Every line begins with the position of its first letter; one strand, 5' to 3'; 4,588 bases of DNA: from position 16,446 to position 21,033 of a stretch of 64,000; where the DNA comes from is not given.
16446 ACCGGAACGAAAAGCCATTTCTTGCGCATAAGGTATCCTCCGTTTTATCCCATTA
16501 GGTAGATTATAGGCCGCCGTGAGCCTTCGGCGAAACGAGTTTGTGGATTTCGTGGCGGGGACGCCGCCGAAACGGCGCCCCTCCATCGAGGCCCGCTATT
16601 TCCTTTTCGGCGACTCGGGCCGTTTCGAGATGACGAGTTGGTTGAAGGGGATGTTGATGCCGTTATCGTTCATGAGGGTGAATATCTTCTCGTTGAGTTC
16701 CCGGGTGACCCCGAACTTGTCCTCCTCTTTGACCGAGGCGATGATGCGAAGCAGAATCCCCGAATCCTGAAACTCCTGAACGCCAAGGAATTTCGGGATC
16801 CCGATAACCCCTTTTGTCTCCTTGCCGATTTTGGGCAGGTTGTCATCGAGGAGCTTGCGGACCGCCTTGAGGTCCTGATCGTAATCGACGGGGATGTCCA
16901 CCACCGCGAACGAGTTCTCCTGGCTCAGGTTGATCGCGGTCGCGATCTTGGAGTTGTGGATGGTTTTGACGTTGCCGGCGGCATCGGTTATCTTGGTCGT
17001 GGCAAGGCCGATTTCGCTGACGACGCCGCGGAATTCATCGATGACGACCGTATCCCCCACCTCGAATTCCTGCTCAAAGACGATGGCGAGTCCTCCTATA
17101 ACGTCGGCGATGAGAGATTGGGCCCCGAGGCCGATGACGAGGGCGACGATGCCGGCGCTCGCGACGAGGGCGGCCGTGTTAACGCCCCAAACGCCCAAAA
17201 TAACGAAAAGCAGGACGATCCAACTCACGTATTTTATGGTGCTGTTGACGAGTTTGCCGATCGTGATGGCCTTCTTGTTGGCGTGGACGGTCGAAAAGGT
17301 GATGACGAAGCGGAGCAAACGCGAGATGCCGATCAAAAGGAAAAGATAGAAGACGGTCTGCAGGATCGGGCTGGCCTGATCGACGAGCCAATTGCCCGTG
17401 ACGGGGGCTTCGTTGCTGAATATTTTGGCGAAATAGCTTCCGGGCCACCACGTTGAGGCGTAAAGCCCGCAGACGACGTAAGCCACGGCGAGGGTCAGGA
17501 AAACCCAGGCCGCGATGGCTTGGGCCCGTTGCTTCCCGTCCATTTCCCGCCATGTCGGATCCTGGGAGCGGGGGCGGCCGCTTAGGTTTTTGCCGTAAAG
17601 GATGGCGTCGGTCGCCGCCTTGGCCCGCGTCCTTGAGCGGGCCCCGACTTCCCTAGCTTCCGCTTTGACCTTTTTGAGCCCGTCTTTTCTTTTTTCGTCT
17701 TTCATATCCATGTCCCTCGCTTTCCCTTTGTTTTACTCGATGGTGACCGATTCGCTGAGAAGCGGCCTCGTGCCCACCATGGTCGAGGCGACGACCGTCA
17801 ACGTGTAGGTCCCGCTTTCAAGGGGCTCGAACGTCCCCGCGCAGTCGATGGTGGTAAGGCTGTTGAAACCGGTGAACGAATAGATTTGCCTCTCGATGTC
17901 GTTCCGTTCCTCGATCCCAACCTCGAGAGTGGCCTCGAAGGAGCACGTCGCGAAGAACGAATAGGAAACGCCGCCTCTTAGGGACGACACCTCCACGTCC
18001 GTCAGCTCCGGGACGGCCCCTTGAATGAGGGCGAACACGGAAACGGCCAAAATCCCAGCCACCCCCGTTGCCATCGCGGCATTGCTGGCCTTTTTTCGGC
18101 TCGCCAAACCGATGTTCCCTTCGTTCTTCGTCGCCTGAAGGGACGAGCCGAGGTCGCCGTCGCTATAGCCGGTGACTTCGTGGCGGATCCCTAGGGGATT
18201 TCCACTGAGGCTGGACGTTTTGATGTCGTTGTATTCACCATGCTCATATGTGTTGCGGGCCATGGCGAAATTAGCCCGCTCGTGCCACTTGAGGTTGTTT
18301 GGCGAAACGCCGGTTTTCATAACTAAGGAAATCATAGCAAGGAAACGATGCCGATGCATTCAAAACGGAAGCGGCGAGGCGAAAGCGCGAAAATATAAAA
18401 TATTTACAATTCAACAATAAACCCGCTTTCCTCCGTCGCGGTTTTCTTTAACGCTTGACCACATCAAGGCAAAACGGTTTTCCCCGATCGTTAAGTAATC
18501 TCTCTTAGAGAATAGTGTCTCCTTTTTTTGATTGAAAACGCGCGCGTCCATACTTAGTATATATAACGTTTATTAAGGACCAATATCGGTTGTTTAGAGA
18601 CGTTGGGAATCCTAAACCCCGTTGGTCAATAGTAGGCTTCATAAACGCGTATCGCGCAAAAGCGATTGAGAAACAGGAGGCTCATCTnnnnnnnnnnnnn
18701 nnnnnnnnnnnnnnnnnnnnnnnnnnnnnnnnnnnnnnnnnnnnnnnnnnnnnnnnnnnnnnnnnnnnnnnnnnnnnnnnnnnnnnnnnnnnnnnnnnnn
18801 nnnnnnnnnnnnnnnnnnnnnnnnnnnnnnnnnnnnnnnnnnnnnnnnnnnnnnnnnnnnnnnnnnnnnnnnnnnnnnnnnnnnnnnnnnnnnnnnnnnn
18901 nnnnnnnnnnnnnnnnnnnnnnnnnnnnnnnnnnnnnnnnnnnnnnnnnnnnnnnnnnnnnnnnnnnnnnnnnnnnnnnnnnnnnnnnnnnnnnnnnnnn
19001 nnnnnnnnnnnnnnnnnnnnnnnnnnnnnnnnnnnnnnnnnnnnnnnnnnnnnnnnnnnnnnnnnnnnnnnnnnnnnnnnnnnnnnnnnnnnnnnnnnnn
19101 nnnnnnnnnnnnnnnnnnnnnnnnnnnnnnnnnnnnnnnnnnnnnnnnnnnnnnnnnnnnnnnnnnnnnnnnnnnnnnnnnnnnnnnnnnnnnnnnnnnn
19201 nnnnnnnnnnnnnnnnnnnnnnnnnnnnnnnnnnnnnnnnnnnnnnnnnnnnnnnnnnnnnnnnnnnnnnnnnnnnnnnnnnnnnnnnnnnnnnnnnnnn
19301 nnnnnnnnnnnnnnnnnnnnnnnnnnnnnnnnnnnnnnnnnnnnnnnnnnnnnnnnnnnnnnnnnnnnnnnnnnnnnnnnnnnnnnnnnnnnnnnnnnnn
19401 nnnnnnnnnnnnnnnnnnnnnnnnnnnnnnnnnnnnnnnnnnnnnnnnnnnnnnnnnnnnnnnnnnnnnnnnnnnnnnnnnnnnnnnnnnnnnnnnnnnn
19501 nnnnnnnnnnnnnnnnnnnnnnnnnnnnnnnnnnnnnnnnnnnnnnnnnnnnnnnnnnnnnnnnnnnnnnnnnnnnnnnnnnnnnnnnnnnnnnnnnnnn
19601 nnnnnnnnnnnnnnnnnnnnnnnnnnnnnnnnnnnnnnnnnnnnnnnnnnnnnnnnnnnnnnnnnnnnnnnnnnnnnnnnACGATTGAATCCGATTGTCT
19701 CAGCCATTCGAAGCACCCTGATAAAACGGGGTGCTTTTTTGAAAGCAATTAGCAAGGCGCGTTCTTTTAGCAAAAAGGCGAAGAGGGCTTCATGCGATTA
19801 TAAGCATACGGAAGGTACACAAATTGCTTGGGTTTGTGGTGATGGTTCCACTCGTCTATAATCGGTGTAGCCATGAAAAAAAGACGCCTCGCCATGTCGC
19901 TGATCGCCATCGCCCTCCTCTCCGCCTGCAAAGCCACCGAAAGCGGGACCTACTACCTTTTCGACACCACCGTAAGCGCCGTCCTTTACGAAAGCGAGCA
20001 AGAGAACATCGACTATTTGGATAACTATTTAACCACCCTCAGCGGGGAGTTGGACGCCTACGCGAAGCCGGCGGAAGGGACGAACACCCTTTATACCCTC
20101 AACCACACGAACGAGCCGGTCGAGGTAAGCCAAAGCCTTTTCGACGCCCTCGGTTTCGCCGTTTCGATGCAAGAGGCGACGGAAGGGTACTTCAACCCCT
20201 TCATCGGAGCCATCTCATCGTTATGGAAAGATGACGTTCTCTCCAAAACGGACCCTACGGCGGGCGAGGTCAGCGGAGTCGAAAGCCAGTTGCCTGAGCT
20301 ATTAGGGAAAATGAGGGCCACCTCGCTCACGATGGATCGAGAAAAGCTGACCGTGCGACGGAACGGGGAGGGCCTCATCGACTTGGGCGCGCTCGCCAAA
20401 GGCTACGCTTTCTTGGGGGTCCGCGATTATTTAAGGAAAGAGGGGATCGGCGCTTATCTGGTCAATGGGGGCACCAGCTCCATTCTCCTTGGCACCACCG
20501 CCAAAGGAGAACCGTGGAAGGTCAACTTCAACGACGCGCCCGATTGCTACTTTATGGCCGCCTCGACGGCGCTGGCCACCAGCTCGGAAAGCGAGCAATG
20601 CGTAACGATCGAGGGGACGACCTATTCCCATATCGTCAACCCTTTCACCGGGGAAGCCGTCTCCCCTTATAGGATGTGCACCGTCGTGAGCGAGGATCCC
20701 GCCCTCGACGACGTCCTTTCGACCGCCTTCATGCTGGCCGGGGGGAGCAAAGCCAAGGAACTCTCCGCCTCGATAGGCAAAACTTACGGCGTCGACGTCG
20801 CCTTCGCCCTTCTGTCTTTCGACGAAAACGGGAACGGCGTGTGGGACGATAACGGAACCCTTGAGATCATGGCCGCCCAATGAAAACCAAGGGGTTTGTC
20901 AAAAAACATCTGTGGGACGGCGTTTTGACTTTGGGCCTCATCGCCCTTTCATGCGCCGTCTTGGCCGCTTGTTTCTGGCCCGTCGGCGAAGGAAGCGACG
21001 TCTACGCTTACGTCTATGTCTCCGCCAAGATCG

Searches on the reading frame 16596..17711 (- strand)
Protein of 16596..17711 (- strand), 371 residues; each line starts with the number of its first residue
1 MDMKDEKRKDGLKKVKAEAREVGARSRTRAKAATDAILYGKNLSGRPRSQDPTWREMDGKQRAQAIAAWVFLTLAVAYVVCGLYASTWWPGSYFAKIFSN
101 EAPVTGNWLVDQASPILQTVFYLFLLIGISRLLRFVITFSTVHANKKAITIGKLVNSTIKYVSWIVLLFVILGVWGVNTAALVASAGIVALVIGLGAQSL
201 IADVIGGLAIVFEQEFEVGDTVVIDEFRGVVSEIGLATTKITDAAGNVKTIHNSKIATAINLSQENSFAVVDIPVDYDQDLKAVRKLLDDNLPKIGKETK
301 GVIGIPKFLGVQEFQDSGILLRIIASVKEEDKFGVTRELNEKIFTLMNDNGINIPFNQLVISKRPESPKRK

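Call 34: search_protein_families(library=pfam, proteins=[window:16596-17711:-], max_evalue=0.00001)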
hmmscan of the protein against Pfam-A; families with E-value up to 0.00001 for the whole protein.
window:16596-17711:- (371 aa): 2 families
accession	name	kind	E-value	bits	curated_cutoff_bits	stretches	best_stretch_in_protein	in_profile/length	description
PF00924.24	MS_channel_2nd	-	2.2e-14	53.8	20.2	1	200-263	2-67/68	Mechanosensitive ion channel, beta-domain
PF21088.3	MS_channel_1st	-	1.6e-08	34.8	23.1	1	159-198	3-42/42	Mechanosensitive ion channel, transmembrane helices 2/3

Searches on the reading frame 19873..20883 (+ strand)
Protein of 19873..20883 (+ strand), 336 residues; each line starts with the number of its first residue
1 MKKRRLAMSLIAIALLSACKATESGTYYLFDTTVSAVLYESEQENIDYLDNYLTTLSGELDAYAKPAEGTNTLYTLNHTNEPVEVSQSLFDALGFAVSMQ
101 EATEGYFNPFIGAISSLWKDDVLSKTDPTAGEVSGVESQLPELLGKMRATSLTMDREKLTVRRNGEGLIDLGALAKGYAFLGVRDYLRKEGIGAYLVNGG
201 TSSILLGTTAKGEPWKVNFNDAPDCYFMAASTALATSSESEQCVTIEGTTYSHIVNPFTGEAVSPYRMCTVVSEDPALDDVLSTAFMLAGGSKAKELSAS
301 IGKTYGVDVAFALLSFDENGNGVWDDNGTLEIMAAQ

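Call 34: search_protein_families(library=pfam, proteins=[window:19873-20883:+], max_evalue=0.00001)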
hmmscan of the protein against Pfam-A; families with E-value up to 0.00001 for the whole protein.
window:19873-20883:+ (336 aa): 1 family
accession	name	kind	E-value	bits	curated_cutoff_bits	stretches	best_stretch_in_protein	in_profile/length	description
PF02424.20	ApbE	-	4.6e-43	148.1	25.6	1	30-300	1-257/266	ApbE family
